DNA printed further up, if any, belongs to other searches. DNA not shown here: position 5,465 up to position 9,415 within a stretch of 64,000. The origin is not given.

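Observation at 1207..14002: Type 1 BREX locus lacking brxL, ending instead with a GmrSD-family (BrxU-like) type IV restriction enzyme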

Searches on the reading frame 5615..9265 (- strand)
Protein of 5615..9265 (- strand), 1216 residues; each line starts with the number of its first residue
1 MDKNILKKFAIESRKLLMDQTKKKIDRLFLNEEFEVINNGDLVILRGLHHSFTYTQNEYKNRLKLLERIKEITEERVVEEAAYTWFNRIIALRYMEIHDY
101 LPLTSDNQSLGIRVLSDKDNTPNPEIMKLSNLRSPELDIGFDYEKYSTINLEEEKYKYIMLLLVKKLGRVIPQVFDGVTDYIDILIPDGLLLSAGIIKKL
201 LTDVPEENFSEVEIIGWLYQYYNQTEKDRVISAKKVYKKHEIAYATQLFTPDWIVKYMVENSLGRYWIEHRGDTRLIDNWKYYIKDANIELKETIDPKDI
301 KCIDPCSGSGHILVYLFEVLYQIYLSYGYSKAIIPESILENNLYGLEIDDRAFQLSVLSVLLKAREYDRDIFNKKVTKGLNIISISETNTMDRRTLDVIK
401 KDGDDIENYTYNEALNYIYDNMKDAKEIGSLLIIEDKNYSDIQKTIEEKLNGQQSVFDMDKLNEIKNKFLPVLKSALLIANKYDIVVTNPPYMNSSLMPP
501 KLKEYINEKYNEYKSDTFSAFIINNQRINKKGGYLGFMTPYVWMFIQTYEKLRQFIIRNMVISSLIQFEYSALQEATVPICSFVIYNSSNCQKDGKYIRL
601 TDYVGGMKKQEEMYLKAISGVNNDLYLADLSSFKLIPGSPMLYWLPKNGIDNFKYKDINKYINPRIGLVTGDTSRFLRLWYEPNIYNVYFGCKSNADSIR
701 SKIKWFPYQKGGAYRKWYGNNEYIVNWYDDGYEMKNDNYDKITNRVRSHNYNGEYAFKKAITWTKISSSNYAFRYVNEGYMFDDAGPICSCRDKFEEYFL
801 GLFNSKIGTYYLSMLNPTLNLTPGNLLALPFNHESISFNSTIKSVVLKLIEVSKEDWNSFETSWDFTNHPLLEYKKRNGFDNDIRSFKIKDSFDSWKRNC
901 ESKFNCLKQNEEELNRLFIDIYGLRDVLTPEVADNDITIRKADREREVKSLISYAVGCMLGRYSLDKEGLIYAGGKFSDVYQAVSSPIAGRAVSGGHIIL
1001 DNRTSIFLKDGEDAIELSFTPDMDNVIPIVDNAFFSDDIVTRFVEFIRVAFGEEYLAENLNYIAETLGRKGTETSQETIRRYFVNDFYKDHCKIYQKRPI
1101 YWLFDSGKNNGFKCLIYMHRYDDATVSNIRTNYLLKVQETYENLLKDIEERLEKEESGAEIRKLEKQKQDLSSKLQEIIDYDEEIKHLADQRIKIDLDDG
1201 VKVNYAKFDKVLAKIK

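Call 3: search_protein_families(library=pfam, proteins=[window:5615-9265:-])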
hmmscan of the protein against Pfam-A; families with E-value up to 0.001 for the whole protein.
window:5615-9265:- (1216 aa): 2 families
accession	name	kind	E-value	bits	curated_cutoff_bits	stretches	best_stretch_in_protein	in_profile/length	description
PF07669.17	Eco57I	-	3.5e-25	89.5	25.3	1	341-569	1-166/171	Eco57I restriction-modification methylase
PF20473.4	MmeI_Mtase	-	0.00032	20.4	27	0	298-502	19-155/259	MmeI, DNA-methyltransferase domain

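Call 4: search_protein_families(library=padloc, proteins=[window:5615-9265:-])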
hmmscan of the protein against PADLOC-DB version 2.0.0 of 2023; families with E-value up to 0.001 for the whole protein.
window:5615-9265:- (1216 aa): 33 families (the best 25 are shown)
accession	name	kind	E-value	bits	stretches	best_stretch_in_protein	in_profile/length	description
PDLC02521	PglX|PglXI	-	0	1339.4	1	1-1215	1-1170/1174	PglX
PDLC03600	REase_MTase_IIG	-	0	1174.1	1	1-1216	1-1195/1205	Type IIG restriction enzyme-methyltransferase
PDLC02641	DrmMI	-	1.4e-223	743.1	2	1-979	1-957/1161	DrmMI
PDLC02516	PglX|PglXI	-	5.9e-186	617.6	1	596-1214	3-583/593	PglX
PDLC02524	PglX|PglXI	-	4.6e-167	555.6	1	210-875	16-683/722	PglX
PDLC02517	PglX|PglXI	-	2.1e-155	517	2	476-978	8-491/707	PglX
PDLC02522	PglX|PglXI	-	4e-142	473.3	2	296-873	420-978/1218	PglX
PDLC02525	PglX|PglXI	-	6.7e-132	439.2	1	1-603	1-579/607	PglX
PDLC02527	PglX|PglXI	-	2.4e-89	298.6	3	478-1210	552-1234/1332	PglX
PDLC02523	PglX|PglXI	-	2.4e-76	255.5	4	480-832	559-905/1428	PglX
PDLC02518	PglX|PglXI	-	2.3e-72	242.3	3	295-834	304-854/1412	PglX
PDLC02519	PglX|PglXI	-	8.6e-71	237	2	479-858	479-861/1241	PglX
PDLC02531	PglX|PglXI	-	1.6e-68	229.5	1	905-1215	20-351/359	PglX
PDLC02528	PglX|PglXI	-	3.5e-67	225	3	298-834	290-797/1125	PglX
PDLC02539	PglX|PglXI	-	1.1e-36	124.5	2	528-855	7-329/706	PglX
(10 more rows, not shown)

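Call 70: search_protein_families(library=ncbifam, proteins=[window:5615-9265:-], max_evalue=0.00001)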
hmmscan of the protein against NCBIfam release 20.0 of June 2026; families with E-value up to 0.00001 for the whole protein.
window:5615-9265:- (1216 aa): 4 families
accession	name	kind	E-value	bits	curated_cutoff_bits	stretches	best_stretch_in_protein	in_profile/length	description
NF033452.1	BREX_1_MTaseX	exception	0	1283.2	500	1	6-1210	1-1209/1210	BREX-1 system adenine-specific DNA-methyltransferase PglX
NF033455.1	BREX_6_MTaseX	exception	1.6e-91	307.6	900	4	480-843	552-912/1319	BREX-6 system adenine-specific DNA-methyltransferase PglX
NF033454.1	BREX_5_MTaseX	exception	2.6e-79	267.2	900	2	77-874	82-884/1404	BREX-5 system adenine-specific DNA-methyltransferase PglX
TIGR02987.1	met_A_Alw26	exception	5e-09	35.4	353.5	0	292-513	25-143/523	Alw26I/Eco31I/Esp3I family type II restriction adenine-specific DNA-methyltransferase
